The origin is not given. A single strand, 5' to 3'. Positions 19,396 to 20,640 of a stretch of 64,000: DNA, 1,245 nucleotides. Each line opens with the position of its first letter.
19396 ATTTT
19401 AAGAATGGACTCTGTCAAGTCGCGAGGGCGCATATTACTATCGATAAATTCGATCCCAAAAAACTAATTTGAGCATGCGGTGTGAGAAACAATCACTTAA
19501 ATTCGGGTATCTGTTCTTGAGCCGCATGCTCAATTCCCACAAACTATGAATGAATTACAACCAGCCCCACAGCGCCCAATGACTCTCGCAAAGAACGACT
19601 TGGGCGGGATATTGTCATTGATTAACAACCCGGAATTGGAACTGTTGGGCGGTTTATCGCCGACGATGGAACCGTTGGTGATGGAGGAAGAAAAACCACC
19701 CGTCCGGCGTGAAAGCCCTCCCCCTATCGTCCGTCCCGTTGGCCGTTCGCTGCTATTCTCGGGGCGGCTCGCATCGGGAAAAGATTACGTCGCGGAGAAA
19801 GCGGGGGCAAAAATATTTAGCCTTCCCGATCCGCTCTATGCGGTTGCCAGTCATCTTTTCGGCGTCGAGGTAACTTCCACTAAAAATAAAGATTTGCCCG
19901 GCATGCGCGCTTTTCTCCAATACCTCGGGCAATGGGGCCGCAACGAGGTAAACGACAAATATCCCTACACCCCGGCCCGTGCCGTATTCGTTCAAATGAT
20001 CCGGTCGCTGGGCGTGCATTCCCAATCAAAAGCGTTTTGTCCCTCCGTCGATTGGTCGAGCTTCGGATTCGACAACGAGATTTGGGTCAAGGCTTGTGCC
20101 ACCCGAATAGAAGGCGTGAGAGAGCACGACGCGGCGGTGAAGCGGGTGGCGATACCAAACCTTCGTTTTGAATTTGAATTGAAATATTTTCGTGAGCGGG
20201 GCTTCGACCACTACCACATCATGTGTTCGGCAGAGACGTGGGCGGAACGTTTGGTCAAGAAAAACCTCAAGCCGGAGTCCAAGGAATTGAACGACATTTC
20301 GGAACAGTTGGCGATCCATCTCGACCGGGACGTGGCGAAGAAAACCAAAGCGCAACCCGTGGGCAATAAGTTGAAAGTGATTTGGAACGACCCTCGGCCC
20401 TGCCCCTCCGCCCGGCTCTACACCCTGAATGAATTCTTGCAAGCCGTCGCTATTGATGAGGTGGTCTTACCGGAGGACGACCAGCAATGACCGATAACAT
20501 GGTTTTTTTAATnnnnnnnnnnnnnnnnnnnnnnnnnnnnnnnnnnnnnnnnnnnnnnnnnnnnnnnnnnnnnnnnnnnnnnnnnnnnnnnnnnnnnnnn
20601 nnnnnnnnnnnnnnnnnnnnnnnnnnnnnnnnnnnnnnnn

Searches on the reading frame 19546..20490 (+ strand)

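Call 15: search_protein_families(library=phrogs, proteins=[window:19546-20490:+], max_evalue=0.0001)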
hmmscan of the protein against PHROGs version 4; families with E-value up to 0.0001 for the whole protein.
window:19546-20490:+ (314 aa): 1 family
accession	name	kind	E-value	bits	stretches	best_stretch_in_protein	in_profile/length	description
phrog_139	-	other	3e-11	44.3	1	70-139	87-172/342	deoxynucleoside monophosphate kinase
